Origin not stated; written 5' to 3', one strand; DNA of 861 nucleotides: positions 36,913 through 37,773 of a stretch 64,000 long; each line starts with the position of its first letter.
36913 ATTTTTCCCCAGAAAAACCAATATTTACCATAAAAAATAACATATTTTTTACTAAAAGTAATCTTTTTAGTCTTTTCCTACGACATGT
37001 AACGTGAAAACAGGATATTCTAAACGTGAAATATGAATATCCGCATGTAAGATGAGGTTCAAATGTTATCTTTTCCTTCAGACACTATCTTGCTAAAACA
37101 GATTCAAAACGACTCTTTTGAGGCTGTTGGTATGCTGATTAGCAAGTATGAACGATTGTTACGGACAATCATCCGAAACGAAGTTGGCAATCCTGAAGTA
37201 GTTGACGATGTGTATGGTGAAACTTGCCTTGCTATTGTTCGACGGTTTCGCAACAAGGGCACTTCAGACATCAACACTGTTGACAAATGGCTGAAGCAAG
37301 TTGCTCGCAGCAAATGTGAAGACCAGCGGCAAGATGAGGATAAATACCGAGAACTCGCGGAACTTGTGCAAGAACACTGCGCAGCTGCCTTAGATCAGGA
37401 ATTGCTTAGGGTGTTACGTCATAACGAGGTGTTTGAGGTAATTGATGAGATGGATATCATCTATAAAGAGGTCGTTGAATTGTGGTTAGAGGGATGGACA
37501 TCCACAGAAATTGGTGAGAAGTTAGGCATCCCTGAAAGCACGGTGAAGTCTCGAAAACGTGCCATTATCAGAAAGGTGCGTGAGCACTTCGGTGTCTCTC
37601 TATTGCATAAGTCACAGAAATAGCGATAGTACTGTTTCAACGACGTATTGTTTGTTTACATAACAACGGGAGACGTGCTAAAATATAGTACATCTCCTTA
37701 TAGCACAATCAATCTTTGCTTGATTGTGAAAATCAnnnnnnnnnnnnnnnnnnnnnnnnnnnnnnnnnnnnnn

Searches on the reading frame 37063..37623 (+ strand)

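Call 57: search_protein_families(library=pfam, proteins=[window:37063-37623:+], max_evalue=0.001)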
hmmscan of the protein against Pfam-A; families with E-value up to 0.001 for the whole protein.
window:37063-37623:+ (186 aa): 7 families
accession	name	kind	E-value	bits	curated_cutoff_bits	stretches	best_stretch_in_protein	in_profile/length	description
PF04545.22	Sigma70_r4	-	3.3e-08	33.3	24.1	1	141-174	17-50/50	Sigma-70, region 4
PF08281.18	Sigma70_r4_2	-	5.1e-08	32.9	25.7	1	122-166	3-48/54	Sigma-70, region 4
PF04542.20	Sigma70_r2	-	6.4e-07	29.5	24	1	25-93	1-69/71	Sigma-70 region 2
PF13384.12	HTH_23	-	2.7e-06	27.5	24.6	1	136-162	9-35/50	Homeodomain-like domain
PF00196.25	GerE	-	9.4e-06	25.6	23.5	1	135-172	8-45/57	Bacterial regulatory proteins, luxR family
PF13518.12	HTH_28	-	3.6e-05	24.2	25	0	136-166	4-34/52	Helix-turn-helix domain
PF07638.17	Sigma70_ECF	-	0.00022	21.6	21.1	0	77-171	87-178/185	ECF sigma factor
